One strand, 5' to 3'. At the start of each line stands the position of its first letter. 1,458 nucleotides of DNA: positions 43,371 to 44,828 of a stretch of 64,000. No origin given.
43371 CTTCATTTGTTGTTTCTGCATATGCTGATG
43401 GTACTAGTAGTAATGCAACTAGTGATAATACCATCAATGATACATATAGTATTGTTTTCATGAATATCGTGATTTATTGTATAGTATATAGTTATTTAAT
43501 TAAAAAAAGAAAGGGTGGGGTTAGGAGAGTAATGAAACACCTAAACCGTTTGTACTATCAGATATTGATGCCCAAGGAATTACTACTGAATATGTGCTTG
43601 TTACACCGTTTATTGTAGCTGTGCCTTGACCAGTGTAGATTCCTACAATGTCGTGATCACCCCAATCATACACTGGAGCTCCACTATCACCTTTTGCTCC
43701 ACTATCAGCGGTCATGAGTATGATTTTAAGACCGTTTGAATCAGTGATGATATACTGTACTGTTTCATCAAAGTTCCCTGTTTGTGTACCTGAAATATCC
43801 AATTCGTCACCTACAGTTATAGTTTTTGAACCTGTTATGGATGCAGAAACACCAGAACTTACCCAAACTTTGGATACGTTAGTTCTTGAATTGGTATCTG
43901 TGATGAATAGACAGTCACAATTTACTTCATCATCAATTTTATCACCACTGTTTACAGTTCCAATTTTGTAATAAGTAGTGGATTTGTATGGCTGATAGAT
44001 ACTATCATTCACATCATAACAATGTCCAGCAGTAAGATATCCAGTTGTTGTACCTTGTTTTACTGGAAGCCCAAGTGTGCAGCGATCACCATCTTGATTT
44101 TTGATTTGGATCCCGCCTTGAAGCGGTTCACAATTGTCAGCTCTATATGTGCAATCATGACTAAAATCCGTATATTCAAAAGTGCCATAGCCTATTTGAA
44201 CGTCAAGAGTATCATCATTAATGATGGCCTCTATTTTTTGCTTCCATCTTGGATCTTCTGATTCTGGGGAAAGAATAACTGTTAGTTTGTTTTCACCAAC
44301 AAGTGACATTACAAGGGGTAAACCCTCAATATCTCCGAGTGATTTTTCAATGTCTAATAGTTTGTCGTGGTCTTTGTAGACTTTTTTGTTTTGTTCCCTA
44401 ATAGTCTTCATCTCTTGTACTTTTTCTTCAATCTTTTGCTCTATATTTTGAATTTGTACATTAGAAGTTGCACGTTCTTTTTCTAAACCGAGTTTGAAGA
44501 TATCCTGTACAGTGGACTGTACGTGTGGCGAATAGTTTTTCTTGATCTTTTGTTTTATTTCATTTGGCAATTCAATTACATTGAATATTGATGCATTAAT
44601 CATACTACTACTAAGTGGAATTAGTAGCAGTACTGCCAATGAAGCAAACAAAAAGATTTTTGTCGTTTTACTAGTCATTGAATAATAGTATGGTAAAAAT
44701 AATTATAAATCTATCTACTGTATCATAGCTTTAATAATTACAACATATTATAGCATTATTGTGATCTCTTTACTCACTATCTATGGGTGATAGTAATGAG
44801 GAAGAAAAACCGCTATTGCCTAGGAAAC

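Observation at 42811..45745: Exported S1 protease in a three-gene secreted-protein island: candidate egress or entry (S-layer) module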

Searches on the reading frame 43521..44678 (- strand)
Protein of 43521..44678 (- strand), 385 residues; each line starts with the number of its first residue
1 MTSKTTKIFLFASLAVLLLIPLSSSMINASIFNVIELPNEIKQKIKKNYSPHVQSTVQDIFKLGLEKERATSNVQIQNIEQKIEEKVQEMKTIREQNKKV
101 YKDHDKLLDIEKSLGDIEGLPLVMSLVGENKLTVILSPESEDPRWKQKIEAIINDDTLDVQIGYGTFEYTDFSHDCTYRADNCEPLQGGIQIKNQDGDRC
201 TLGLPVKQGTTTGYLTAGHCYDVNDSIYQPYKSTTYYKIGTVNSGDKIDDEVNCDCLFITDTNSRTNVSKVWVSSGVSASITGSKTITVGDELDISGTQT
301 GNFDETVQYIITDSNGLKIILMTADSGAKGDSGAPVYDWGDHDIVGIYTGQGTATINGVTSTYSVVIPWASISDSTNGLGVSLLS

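Call 5: search_protein_families(library=pfam, proteins=[window:43521-44678:-], max_evalue=0.1)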
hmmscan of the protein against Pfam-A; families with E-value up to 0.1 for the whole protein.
window:43521-44678:- (385 aa): 1 family
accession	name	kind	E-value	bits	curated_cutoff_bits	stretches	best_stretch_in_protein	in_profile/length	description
PF05434.16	Tmemb_9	-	0.08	13.2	28.6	0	41-105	79-143/145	TMEM9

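Call 6: search_solved_structures(query=window:43521-44678:-, max_evalue=10, show_alignments=3)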
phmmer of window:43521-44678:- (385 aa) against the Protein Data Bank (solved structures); distinct sequences matched with E-value up to 10: 25.
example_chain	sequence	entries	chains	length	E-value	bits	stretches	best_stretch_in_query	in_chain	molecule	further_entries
5mrt_A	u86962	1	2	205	0.0015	21.1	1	186-300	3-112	Lytic endopeptidase preproenzyme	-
1gbe_A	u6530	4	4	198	0.0019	20.8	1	187-226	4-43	ALPHA-LYTIC PROTEASE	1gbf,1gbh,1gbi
1boq_A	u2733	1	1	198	0.0019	20.8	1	187-226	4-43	PROTEIN (ALPHA-LYTIC PROTEASE)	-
3urc_A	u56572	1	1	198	0.002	20.7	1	187-226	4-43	Alpha-lytic protease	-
1p01_A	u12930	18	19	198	0.0021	20.6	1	187-226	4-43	ALPHA-LYTIC PROTEASE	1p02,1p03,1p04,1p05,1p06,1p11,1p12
3urd_A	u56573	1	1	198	0.0022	20.6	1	187-226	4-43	Alpha-lytic protease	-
1p09_A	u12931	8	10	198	0.0022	20.5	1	187-226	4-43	ALPHA-LYTIC PROTEASE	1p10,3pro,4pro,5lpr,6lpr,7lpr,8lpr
1qq4_A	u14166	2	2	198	0.0022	20.5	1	187-225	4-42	ALPHA-LYTIC PROTEASE | ALHPA-LYTIC PROTEASE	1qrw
1gba_A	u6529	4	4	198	0.0025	20.4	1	187-226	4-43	ALPHA-LYTIC PROTEASE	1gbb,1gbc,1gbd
3m7u_A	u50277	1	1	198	0.0028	20.2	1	187-226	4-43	Alpha-lytic protease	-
1gbj_A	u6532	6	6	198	0.0031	20.1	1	187-226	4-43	ALPHA-LYTIC PROTEASE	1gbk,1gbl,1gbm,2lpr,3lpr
3ure_A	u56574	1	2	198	0.0074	18.8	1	187-226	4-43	Alpha-lytic protease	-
3m7t_A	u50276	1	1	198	0.009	18.6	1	187-226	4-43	Alpha-lytic protease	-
1cso_E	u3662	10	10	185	0.014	17.9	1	188-360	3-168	PROTEINASE B | PROTEINASE B (SGPB) | STREPTOMYCES GRISEUS PROTEINASE B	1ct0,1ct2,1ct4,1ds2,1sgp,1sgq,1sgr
2sfa_A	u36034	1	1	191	0.015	17.8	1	188-359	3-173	SERINE PROTEINASE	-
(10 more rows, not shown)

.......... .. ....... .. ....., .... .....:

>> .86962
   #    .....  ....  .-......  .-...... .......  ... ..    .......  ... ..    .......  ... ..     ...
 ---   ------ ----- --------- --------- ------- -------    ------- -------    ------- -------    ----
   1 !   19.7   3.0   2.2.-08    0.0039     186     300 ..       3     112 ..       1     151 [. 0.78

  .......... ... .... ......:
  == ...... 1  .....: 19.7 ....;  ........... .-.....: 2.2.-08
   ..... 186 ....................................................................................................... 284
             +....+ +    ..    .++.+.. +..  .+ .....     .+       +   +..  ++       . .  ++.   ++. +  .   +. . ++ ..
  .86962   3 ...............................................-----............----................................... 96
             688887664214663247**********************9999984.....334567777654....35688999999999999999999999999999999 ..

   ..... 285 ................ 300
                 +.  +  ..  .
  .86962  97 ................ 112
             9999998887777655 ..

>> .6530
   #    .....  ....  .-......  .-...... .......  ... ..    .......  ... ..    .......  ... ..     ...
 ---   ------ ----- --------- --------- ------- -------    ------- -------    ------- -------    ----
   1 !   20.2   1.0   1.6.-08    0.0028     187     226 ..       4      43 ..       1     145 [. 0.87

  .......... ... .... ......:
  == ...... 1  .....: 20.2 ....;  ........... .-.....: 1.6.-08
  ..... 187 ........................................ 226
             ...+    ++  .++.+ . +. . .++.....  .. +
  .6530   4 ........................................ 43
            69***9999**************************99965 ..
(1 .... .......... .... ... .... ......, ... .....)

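Call 7: find_homologous_proteins(query=window:43521-44678:-, max_evalue=0.01)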
Query window:43521-44678:- (385 aa): 32 proteins with E <= 0.01 among 8000 candidates.
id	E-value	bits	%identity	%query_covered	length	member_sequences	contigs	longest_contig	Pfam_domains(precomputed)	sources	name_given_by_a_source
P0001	6.9e-237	804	94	100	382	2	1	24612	-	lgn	-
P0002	2.5e-152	526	92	66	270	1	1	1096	-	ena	-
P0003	1.0e-95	339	47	100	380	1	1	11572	-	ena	-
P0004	4.4e-91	324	45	100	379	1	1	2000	-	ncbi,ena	-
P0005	2.4e-89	318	46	100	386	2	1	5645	-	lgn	-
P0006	2.1e-88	315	46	100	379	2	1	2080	-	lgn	-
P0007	2.0e-87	312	46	90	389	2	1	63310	-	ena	-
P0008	2.0e-87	312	48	100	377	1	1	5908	-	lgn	-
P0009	1.0e-86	310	46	100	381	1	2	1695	-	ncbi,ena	-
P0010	1.9e-81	292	41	99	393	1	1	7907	-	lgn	-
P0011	4.8e-80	288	44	99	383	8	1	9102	-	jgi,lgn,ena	-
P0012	7.5e-80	287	43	100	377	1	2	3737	-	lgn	-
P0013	1.3e-78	283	42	100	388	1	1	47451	-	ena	-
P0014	3.9e-78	281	43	100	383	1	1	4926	-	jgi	-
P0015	6.4e-78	281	43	99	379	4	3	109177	-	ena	-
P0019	3.4e-35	140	30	97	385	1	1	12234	-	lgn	-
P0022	2.5e-25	108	32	97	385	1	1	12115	-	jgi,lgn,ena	-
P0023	1.0e-23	102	30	82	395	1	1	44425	-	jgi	jgi:hypothetical protein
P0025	7.8e-18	83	29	98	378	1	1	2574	-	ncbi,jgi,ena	-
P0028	3.1e-12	65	30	53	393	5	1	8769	-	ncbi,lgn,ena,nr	ncbi:MAG: hypothetical protein OXI27_05330 [Thaumarchaeota archaeon]|nr:hypothetical protein [Nitros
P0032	3.4e-5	41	24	79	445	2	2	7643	-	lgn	-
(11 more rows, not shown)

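Call 9: search_solved_structures(query=A1, max_evalue=0.01, show_alignments=2)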
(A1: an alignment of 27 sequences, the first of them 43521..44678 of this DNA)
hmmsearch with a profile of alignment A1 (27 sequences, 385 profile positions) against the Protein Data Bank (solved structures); distinct sequences matched with E-value up to 0.01: 25.
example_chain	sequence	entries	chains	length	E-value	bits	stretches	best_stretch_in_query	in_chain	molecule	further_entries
3ure_A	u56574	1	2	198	5.6e-19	71.7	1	193-367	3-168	Alpha-lytic protease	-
3m7u_A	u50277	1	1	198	1.3e-18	70.5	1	193-366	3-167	Alpha-lytic protease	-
1qq4_A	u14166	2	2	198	1.3e-18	70.5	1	193-366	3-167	ALPHA-LYTIC PROTEASE | ALHPA-LYTIC PROTEASE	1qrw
1gba_A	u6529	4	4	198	2.1e-18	69.8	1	193-366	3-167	ALPHA-LYTIC PROTEASE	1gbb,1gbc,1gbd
2pfe_A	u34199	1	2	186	2.4e-18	69.6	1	205-384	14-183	Alkaline serine protease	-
1gbe_A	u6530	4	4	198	2.5e-18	69.5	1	193-365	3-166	ALPHA-LYTIC PROTEASE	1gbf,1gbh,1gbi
1gbj_A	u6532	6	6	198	3.1e-18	69.2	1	193-366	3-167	ALPHA-LYTIC PROTEASE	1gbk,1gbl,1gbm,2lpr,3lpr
1boq_A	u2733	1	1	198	5e-18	68.6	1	193-366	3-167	PROTEIN (ALPHA-LYTIC PROTEASE)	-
1p01_A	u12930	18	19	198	5.9e-18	68.3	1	193-366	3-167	ALPHA-LYTIC PROTEASE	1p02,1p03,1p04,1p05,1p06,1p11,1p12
3urd_A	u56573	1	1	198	6.1e-18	68.3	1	193-366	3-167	Alpha-lytic protease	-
1p09_A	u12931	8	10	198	1.2e-17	67.4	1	193-365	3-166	ALPHA-LYTIC PROTEASE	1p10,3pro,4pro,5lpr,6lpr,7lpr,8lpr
3m7t_A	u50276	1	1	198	1.4e-17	67.1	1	193-366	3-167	Alpha-lytic protease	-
3urc_A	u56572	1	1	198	2.1e-17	66.5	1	193-366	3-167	Alpha-lytic protease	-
2sfa_A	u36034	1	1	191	3.5e-16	62.5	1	194-375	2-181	SERINE PROTEINASE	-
5mrr_A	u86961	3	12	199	3.8e-16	62.4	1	194-366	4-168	Lytic endopeptidase preproenzyme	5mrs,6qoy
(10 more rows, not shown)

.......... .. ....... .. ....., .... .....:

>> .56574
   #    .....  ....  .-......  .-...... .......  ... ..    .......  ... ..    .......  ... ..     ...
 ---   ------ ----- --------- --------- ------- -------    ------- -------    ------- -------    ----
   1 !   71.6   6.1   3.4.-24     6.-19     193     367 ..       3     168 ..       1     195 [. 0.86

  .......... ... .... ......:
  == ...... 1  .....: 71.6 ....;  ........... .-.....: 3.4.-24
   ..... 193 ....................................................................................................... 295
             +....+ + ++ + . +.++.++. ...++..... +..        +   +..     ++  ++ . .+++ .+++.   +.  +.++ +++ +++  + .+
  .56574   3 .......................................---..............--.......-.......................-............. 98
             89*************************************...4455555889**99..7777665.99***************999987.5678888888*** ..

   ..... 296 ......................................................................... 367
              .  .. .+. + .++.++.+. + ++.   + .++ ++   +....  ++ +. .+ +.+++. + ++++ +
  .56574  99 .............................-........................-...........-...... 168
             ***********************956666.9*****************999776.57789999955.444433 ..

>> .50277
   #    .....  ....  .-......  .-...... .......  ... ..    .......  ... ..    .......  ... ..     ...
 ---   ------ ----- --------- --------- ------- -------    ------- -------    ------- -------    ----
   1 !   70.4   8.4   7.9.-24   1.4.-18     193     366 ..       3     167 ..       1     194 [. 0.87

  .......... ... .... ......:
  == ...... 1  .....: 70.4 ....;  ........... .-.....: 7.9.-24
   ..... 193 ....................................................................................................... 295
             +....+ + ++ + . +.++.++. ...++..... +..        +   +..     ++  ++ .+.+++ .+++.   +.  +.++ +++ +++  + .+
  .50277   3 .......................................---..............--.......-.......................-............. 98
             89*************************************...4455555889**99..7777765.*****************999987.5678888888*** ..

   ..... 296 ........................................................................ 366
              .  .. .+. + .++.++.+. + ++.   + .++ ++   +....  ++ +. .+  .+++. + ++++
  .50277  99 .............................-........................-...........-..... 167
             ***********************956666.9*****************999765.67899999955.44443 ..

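Call 12: search_protein_families(library=phrogs, proteins=[window:43521-44678:-], max_evalue=0.01)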
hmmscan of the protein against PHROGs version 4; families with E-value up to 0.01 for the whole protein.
window:43521-44678:- (385 aa): 0 families

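Call 13: predict_structure(alignment_id=A1)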
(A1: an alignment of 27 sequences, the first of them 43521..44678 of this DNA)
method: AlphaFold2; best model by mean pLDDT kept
length: 385 residues; sequences in the alignment: 27
mean_pLDDT: 83.8   pTM: 0.82
mean pLDDT of the five models: 83.8, 83.1, 81.1, 78.9, 77.1
residues with pLDDT >= 90: 198; 70-90: 131; 50-70: 20; < 50: 36
segments of 3 or more residues with pLDDT < 50: 1-32, 175-177
pLDDT, mean of each block of 10 residues (from residue 1): 38 37 35 75 93 96 94 96 98 91 88 89 87 91 92 90 87 52 72 88 93 92 90 80 83 81 87 91 91 92 91 79 84 94 94 87 92 90 90
secondary structure, 60 per line:
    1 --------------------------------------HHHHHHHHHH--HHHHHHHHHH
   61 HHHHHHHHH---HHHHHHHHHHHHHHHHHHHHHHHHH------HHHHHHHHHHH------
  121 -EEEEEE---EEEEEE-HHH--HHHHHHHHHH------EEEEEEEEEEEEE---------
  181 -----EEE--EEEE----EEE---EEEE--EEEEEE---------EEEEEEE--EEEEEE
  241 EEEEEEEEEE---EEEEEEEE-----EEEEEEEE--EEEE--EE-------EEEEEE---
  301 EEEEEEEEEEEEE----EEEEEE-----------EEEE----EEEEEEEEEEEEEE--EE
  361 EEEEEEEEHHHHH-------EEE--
elements in order: H39-48 H51-69 H73-97 H104-114 E122-127 E131-136 H143-152 E159-171 E186-188 E191-194 E199-201 E205-208 E211-216 E226-232 E235-250 E254-261 E267-274 E277-280 E292-297 E301-313 E318-323 E335-338 E343-356 E359-368 H369-373 E381-383

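Call 14: find_encoding_contigs(protein=P0015, flank=10000, max_places=3)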
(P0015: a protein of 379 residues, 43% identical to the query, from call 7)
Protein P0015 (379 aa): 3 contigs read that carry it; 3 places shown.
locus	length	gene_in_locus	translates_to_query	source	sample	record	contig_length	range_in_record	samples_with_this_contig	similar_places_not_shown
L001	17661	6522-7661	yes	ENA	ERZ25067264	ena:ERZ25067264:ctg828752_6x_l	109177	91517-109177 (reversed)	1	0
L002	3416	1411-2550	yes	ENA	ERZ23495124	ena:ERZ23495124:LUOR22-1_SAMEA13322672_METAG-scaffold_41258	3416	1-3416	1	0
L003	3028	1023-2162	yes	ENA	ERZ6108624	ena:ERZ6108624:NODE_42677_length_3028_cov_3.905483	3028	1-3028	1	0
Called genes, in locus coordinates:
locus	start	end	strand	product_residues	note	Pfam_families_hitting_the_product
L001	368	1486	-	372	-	PF00665:rve (weak), PF13610:DDE_Tnp_IS240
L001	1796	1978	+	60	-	-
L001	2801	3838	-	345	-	PF01609:DDE_Tnp_1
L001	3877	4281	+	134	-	PF13358:DDE_3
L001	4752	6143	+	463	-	PF03050:DDE_Tnp_IS66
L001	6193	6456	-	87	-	-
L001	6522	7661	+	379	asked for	-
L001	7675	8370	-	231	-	PF10007:DUF2250 (weak), PF01022:HTH_5, PF12840:HTH_20, PF13412:HTH_24 (weak), PF25212:HVO_A0114 (faint)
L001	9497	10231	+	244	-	PF03050:DDE_Tnp_IS66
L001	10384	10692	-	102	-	-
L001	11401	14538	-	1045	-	PF00176:SNF2-rel_dom, PF00270:DEAD, PF04851:ResIII, PF00271:Helicase_C, PF13020:NOV_C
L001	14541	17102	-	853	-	PF06634:DUF1156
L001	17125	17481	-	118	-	-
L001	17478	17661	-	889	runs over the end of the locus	PF04465:DUF499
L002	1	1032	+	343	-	?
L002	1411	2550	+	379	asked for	-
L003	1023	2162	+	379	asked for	-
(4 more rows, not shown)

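Call 15: find_encoding_contigs(protein=P0007, flank=10000, max_places=3)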
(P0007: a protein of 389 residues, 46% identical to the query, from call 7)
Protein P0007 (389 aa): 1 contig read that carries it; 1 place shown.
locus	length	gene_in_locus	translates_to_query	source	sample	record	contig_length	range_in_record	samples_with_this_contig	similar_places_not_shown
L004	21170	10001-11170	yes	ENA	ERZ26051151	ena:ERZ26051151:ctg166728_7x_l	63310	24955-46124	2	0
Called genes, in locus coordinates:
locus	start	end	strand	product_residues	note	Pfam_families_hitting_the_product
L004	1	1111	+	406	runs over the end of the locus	PF00226:DnaJ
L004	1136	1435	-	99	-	PF13237:Fer4_10 (faint), PF12837:Fer4_6 (faint), PF14697:Fer4_21, PF12838:Fer4_7, PF13187:Fer4_9 (weak), PF00037:Fer4 (weak)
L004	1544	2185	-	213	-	-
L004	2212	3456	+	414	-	PF00266:Aminotran_5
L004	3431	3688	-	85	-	PF01037:AsnC_trans_reg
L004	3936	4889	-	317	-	PF11611:DUF4352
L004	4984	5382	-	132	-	-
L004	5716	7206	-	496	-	PF02366:PMT, PF03901:Glyco_transf_22 (weak), PF13231:PMT_2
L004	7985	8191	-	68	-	-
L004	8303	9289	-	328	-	PF13174:TPR_6 (faint), PF13371:TPR_9 (faint), PF13414:TPR_11 (faint), PF13424:TPR_12 (faint), PF13428:TPR_14 (faint), PF00515:TPR_1, PF07719:TPR_2 (weak), PF13181:TPR_8 (weak), +1 more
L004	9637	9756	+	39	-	-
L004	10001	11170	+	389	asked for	-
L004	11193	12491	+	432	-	PF00079:Serpin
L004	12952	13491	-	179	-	PF00117:GATase, PF07722:Peptidase_C26 (faint)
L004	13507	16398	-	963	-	PF03699:UPF0182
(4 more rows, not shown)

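Call 17: find_encoding_contigs(protein=P0001, flank=10000, max_places=3)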
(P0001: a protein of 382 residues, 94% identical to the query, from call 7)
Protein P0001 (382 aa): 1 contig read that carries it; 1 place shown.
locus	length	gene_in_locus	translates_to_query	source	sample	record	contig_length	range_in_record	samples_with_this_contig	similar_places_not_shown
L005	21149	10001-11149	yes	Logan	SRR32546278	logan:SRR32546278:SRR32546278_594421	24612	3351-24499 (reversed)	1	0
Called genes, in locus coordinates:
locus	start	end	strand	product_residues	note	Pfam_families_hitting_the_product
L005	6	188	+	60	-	-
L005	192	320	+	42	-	-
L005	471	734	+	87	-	-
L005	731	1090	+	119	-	-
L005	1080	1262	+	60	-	-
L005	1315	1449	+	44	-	-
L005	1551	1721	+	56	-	-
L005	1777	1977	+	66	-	-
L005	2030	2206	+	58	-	-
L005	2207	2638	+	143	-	-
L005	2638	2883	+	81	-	-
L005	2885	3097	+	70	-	-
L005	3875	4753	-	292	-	PF00665:rve (weak), PF13610:DDE_Tnp_IS240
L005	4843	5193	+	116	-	-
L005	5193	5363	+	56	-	-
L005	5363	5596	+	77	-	-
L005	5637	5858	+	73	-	-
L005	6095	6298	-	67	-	-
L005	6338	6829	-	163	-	-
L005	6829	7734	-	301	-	-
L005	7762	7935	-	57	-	-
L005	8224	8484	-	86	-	-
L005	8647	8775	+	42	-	-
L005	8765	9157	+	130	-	PF14947:HTH_45, PF24409:wHTH-PRTase_assc (weak)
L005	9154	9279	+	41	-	-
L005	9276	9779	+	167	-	-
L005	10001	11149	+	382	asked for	-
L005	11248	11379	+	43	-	-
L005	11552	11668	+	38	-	-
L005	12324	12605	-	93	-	-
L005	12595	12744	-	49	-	-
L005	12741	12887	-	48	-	-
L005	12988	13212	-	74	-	PF24875:DUF7736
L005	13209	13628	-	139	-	-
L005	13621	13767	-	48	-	-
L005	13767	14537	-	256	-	PF01555:N6_N4_Mtase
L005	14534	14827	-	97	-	-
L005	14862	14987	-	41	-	-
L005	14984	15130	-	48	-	-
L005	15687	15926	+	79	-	-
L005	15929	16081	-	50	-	-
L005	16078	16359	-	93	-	-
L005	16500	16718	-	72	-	PF13619:KTSC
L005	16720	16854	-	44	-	-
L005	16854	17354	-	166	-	-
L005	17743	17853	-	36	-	-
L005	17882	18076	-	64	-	-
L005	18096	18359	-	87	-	-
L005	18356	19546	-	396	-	PF01507:PAPS_reduct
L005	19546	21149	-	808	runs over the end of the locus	PF09250:Prim-Pol, PF08708:PriCT_1 (faint), PF00493:MCM, PF17855:MCM_lid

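Call 18: find_related_loci(query=A1, collection=viral_contigs, flank=10000)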
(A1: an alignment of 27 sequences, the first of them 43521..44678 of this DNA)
Query A1 (385 aa) in viral_contigs; peptide patterns used: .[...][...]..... (x = any residue, [..] = any of these).
18 stretches matched a pattern; 1 encode a relative of the query (tblastn E <= 1e-3); 1 distinct loci.
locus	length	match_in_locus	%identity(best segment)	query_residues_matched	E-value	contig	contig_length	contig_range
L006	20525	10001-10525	28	197-363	8e-5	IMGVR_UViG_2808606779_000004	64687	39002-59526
